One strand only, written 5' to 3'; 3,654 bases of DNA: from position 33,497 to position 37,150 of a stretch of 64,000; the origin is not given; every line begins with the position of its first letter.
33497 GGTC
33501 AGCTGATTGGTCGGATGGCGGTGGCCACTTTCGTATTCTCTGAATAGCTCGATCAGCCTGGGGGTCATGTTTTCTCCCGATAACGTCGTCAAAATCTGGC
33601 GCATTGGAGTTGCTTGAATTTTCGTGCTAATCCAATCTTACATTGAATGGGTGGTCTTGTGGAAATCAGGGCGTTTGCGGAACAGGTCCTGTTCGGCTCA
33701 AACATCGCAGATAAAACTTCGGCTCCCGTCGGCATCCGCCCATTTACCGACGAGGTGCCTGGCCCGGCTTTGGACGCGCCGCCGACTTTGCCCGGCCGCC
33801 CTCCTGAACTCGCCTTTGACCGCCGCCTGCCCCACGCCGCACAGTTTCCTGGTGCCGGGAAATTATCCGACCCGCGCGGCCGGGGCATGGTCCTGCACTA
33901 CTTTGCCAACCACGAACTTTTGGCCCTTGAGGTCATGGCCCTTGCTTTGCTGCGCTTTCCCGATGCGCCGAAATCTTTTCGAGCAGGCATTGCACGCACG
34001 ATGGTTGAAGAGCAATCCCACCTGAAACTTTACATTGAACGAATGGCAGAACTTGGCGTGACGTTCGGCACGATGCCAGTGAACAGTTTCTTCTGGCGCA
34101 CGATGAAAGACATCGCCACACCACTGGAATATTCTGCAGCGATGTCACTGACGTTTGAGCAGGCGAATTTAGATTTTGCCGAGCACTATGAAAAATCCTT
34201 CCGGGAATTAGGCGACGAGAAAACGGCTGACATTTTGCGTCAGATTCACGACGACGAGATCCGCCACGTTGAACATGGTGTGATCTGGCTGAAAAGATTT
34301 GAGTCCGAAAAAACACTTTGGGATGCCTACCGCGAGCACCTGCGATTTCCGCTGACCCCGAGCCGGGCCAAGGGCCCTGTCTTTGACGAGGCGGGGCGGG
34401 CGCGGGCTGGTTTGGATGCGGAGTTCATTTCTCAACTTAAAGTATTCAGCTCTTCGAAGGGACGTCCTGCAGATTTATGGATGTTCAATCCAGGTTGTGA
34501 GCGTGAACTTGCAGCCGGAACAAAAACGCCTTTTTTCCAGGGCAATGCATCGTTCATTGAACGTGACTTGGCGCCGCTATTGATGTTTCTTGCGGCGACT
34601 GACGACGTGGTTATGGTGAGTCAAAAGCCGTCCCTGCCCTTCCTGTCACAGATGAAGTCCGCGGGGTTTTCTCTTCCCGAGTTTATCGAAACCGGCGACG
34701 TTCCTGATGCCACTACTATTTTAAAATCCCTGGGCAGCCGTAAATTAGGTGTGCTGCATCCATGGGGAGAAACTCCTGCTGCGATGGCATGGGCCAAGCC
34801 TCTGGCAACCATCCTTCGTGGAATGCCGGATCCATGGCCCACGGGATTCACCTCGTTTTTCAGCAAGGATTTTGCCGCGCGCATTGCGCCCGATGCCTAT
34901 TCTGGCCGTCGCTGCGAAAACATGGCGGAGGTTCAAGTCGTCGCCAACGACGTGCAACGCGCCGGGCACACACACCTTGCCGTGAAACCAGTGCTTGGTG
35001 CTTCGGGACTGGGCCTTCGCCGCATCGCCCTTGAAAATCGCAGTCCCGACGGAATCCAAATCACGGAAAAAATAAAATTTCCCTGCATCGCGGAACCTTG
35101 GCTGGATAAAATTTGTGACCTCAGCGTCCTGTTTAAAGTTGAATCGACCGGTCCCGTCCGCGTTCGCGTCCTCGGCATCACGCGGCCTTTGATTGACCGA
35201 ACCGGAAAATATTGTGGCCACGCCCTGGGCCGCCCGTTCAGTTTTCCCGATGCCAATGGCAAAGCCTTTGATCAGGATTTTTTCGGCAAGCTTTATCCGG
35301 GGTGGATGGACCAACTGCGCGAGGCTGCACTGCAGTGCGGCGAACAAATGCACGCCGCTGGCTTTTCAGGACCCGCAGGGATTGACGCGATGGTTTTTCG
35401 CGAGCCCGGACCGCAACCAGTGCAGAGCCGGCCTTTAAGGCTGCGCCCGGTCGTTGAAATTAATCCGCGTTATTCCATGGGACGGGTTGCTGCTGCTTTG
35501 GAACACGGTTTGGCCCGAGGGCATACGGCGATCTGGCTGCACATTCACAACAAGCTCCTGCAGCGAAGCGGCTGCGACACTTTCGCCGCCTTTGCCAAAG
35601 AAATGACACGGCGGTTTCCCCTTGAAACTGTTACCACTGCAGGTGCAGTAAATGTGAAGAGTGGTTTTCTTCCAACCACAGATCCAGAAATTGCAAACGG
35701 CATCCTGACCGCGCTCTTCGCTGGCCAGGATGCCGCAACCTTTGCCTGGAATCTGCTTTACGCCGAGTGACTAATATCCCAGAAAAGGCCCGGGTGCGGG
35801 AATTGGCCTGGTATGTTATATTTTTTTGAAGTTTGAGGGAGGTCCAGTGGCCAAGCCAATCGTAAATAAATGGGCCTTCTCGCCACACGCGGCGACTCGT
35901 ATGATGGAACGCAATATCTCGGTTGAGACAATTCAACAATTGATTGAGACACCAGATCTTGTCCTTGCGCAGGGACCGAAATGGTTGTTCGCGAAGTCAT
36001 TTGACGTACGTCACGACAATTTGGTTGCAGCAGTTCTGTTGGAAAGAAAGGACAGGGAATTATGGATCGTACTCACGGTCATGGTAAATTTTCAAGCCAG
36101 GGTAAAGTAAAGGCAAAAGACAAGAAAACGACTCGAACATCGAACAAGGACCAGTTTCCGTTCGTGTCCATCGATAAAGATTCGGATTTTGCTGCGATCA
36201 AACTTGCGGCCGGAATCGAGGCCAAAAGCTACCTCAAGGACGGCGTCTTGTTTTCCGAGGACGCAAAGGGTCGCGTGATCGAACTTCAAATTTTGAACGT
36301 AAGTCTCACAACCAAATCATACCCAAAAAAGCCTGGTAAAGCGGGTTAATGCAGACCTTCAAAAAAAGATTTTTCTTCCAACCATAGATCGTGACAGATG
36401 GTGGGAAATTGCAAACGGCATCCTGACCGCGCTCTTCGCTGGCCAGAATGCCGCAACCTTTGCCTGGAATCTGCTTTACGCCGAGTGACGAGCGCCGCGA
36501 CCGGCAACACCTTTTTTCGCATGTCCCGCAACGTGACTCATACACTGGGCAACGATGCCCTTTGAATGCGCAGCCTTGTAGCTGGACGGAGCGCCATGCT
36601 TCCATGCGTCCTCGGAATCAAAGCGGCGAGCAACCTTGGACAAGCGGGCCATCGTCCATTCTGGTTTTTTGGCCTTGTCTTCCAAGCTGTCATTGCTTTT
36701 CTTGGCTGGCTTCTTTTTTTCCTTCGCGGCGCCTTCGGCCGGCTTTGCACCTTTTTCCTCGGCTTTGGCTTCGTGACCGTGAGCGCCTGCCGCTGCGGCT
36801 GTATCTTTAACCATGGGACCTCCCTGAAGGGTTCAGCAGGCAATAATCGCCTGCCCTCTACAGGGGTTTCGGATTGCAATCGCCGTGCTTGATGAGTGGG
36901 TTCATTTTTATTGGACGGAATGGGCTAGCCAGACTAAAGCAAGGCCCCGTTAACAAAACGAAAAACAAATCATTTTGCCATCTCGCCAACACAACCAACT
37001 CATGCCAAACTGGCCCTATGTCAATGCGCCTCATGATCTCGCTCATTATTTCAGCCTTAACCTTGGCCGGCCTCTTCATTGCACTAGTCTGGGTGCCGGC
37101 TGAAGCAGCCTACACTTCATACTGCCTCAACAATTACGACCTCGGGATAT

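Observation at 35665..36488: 600-bp TA-like cassette inserted at a gene 3' end and bracketed by a near-perfect duplication of that 3' end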

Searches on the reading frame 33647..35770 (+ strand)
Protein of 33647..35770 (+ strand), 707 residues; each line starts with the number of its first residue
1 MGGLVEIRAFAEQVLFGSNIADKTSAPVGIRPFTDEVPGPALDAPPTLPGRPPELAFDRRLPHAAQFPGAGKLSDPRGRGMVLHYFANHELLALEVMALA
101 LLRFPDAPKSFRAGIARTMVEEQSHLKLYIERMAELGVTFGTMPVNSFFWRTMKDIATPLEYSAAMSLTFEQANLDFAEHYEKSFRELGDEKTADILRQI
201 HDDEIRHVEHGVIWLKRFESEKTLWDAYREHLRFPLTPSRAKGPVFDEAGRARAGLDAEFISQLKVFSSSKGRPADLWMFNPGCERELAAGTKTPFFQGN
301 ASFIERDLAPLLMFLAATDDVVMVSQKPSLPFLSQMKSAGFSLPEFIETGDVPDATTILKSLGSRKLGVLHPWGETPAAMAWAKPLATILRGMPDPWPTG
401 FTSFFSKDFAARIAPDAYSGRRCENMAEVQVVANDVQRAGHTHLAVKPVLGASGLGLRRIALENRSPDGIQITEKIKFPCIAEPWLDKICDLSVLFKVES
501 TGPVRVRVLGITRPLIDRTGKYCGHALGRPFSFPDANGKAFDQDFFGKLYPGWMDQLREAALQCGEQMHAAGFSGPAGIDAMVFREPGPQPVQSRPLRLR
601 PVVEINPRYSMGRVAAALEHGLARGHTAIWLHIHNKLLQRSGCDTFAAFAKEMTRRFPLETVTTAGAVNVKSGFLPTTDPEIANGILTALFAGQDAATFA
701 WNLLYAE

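Call 4: search_protein_families(library=pfam, proteins=[window:33647-35770:+], max_evalue=0.01)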
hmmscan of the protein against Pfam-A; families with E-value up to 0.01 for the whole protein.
window:33647-35770:+ (707 aa): 2 families
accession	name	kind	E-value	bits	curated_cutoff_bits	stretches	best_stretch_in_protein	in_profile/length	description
PF04305.20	DUF455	-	6.7e-50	170.4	34.3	1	44-261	32-246/247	Protein of unknown function (DUF455)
PF03232.19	COQ7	-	0.00053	20.1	23.5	1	109-212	32-141/169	Ubiquinone biosynthesis protein COQ7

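Call 7: find_encoding_contigs(protein=window:33647-35770:+, flank=6000, max_places=10)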
Protein window:33647-35770:+ (707 aa): no gene with exactly this product is on record in the collection.

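Call 8: find_homologous_proteins(query=window:33647-35770:+)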
Query window:33647-35770:+ (707 aa): 1521 proteins with E <= 0.001 among 8000 candidates; the best 120 are listed.
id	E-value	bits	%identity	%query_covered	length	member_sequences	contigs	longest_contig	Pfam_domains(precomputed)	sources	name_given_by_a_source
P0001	0.0e+0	1634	100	100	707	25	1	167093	PF04305.21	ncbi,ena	-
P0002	0.0e+0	1095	69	99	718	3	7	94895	PF04305.21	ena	-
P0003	2.8e-293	993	63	99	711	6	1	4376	PF04305.21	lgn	-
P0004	2.1e-285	967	61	99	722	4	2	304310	PF04305.21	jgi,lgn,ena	-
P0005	1.6e-284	964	61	99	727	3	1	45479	PF04305.21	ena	-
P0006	2.0e-263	895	58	99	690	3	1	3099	PF04305.21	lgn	-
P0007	4.5e-263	893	65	86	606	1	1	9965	PF04305.21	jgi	jgi:hypothetical protein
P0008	9.5e-251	853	55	99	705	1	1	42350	PF04305.21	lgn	-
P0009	7.6e-241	820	53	99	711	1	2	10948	PF04305.21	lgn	-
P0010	1.5e-153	531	41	97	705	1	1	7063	PF04305.21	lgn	-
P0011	5.4e-149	516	40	97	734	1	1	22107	PF04305.21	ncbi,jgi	jgi:uncharacterized ferritin-like protein (DUF455 family)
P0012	1.2e-147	512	40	97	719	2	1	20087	PF04305.21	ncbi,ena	-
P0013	3.5e-145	504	40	98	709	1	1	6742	PF04305.21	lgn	-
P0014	4.4e-145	503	41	97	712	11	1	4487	PF04305.21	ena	-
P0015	6.3e-145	503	39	98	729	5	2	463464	PF04305.21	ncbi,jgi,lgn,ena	jgi:uncharacterized ferritin-like protein (DUF455 family)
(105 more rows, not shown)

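Call 14: find_encoding_contigs(protein=P0124, flank=5000, max_places=4)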
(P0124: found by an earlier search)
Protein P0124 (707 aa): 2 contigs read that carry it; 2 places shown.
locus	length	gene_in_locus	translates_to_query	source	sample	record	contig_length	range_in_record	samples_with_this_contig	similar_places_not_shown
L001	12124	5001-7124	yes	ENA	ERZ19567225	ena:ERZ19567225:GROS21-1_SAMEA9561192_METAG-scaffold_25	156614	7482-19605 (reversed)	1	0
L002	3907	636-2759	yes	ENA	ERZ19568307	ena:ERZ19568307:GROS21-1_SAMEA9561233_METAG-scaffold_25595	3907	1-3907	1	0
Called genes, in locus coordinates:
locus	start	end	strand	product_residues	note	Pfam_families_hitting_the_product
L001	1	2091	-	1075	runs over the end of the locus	PF13395:HNH_4 (weak), PF18541:RuvC_III (weak)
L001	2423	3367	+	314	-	PF00135:COesterase, PF20434:BD-FAE, PF07859:Abhydrolase_3, PF03583:LIP (faint), PF00326:Peptidase_S9 (weak)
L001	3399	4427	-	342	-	-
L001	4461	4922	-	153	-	PF06127:Mpo1-like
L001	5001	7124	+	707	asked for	PF04305:DUF455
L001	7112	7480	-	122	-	-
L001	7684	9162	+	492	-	PF09852:DUF2079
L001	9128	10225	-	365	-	PF09243:Rsm22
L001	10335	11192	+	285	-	PF13679:Methyltransf_32, PF13847:Methyltransf_31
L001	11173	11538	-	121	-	-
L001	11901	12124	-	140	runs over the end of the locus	PF01106:NifU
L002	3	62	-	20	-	?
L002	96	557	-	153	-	PF06127:Mpo1-like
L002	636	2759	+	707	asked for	PF04305:DUF455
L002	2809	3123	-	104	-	-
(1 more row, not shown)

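Call 15: find_encoding_contigs(protein=P0123, flank=5000, max_places=4)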
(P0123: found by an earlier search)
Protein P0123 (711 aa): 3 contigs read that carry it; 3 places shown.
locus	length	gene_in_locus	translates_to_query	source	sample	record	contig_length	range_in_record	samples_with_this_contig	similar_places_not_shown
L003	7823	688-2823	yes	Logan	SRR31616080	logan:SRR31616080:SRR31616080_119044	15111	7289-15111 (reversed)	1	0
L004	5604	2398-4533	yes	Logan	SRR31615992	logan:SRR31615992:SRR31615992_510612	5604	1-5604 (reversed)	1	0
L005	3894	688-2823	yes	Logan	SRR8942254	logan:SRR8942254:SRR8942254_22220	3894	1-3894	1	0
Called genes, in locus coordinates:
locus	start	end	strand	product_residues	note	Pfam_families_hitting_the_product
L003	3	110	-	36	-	?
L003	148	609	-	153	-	PF06127:Mpo1-like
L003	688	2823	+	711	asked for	PF04305:DUF455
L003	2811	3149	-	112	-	-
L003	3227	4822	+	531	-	PF09852:DUF2079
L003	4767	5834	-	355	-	PF09243:Rsm22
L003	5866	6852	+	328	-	PF13679:Methyltransf_32, PF13847:Methyltransf_31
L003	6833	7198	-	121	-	-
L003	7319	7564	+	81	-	PF00076:RRM_1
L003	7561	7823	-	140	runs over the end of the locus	PF01106:NifU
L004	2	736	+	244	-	?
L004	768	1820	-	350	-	-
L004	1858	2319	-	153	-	PF06127:Mpo1-like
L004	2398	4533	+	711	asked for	PF04305:DUF455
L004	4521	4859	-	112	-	-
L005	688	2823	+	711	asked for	PF04305:DUF455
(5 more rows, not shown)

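Call 16: find_encoding_contigs(protein=P0122, flank=5000, max_places=6)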
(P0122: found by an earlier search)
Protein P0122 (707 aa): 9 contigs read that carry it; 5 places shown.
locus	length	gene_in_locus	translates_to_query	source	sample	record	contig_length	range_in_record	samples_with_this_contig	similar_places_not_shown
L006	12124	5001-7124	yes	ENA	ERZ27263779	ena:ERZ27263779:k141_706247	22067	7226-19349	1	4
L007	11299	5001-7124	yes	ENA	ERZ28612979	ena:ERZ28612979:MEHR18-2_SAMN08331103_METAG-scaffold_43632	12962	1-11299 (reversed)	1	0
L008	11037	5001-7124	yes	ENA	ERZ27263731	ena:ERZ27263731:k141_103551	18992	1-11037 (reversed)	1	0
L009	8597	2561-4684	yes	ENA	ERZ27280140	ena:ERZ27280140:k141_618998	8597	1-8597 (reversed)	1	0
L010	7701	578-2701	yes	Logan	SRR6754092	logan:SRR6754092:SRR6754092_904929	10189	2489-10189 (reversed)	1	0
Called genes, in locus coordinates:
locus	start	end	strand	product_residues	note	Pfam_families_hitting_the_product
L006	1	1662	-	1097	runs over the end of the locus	PF13395:HNH_4 (weak), PF18541:RuvC_III (weak)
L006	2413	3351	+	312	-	PF00135:COesterase, PF20434:BD-FAE, PF07859:Abhydrolase_3, PF03583:LIP (faint), PF00326:Peptidase_S9 (weak)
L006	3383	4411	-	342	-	-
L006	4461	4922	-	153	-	PF06127:Mpo1-like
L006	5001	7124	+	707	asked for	PF04305:DUF455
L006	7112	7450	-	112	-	-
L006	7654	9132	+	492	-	PF09852:DUF2079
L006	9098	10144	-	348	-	PF09243:Rsm22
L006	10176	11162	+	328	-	PF13679:Methyltransf_32, PF13847:Methyltransf_31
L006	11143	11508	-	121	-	-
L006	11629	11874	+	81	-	PF00076:RRM_1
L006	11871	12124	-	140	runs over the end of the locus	PF01106:NifU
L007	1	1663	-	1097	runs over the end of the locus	PF13395:HNH_4 (weak), PF18541:RuvC_III (weak)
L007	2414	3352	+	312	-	PF00135:COesterase, PF20434:BD-FAE, PF07859:Abhydrolase_3, PF03583:LIP (faint), PF00326:Peptidase_S9 (weak)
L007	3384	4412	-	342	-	-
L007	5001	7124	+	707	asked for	PF04305:DUF455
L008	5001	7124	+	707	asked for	PF04305:DUF455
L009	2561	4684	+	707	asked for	PF04305:DUF455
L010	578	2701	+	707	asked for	PF04305:DUF455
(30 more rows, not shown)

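Call 17: find_encoding_contigs(protein=P0135, flank=5000, max_places=10)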
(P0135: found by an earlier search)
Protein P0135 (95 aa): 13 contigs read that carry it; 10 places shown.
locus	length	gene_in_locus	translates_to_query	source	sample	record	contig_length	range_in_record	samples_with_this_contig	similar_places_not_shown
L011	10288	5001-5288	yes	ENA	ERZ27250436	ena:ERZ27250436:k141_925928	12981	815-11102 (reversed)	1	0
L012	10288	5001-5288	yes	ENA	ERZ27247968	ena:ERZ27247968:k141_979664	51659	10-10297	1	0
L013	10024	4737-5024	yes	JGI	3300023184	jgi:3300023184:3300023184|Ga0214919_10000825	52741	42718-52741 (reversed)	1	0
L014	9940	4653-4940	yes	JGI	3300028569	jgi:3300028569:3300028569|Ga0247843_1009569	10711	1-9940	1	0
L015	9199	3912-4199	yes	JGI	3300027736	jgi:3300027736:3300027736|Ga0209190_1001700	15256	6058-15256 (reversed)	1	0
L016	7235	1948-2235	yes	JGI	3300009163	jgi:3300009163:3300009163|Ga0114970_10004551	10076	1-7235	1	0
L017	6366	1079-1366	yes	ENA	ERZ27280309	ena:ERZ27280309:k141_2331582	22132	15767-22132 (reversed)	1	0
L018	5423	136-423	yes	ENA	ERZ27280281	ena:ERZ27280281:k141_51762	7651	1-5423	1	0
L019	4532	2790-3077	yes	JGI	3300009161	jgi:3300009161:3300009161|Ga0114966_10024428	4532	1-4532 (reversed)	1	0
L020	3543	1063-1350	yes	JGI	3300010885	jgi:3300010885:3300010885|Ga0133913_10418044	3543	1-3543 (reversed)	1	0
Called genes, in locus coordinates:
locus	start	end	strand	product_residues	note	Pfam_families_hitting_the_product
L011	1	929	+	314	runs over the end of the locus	PF00135:COesterase, PF20434:BD-FAE, PF07859:Abhydrolase_3, PF03583:LIP (faint), PF00326:Peptidase_S9 (weak)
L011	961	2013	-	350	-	-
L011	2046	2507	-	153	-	PF06127:Mpo1-like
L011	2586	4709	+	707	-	PF04305:DUF455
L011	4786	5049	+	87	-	PF14076:DUF4258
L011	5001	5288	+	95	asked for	-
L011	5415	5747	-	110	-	-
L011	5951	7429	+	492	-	PF09852:DUF2079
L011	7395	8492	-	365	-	PF09243:Rsm22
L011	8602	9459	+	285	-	PF13679:Methyltransf_32, PF13847:Methyltransf_31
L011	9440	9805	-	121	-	-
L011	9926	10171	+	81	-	PF00076:RRM_1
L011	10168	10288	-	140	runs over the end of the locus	PF01106:NifU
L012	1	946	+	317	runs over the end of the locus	?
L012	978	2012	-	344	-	-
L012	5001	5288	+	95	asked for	-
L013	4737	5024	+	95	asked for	-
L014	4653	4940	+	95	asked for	-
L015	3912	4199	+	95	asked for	-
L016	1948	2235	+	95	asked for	-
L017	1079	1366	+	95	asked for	-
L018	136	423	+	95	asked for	-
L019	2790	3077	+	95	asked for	-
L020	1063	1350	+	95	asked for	-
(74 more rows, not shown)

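Call 21: find_related_loci(query=A1, collection=genome_contigs, flank=6000)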
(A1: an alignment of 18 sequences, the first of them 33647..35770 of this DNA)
Query A1 (707 aa) in genome_contigs; peptide patterns used: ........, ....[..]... (x = any residue, [..] = any of these).
49 stretches matched a pattern; 9 encode a relative of the query (tblastn E <= 1e-3); 9 distinct loci.
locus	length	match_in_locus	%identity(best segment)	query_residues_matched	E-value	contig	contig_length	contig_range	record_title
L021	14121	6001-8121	91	1-707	0e+0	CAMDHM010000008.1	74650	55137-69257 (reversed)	MAG: Pseudobacteriovorax antillogorgiicola isolate MsH-01oct19-222 genome assembly, contig: MsH-01oct19-C484, whole geno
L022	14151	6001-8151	70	2-705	0e+0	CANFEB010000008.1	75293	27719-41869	MAG: Oligoflexales bacterium isolate CH-Jul18-22 genome assembly, contig: CH-Jul18-C363, whole genome shotgun sequence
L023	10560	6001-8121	61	5-705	0e+0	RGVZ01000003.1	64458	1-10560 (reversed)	MAG: bacterium isolate WB9_2_064 contig_100_2, whole genome shotgun sequence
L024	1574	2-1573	61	116-641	0e+0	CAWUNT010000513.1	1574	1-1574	MAG: uncultured bacterium isolate SRR1522973_binner13_6_1705335406 genome assembly, contig: ERZ11849543.80284, whole gen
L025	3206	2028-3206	66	5-394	0e+0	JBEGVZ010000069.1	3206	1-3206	MAG: Pseudomonadota bacterium isolate riogrande_2019_sw_WHONDRS-S19S_0066_B_bin.54 scaffold_1456672, whole genome shotgu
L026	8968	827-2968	37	1-707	3e-106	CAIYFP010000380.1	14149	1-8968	MAG: uncultured Verrucomicrobia bacterium isolate LaPlata-b_bin-1236 genome assembly, contig: bin-1236:380/632, whole ge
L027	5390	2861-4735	35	6-650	2e-100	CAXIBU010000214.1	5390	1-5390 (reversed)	MAG TPA_asm: uncultured Verrucomicrobiales bacterium isolate ERR7163070_binner13_23 genome assembly, contig: ERZ8868561.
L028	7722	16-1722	32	46-631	6e-92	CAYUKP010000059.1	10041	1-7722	MAG TPA_asm: uncultured Verrucomicrobiales bacterium isolate SRP114822_co5_92 genome assembly, contig: NODE_2155_length_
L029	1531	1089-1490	63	5-130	4e-45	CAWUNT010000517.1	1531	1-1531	MAG: uncultured bacterium isolate SRR1522973_binner13_6_1705335406 genome assembly, contig: ERZ11849543.84143, whole gen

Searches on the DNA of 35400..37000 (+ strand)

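Call 74: search_rna_families(source=window, start=35400, end=37000, threshold=evalue, max_evalue=1)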
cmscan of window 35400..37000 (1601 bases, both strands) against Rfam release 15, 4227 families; matches with E-value up to 1: 0.
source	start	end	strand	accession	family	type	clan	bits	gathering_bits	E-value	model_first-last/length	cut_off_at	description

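Call 94: search_dna_similar(query=window:35772-36370:+, collection=plasmids, mode=distant, max_rows=10)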
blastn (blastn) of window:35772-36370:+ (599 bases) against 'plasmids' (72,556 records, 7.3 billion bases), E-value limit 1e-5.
No match.

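Call 95: search_dna_similar(query=window:35772-36370:+, collection=phages, mode=distant, max_rows=10)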
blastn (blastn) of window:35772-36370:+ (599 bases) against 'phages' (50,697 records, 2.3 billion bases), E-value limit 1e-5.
No match.
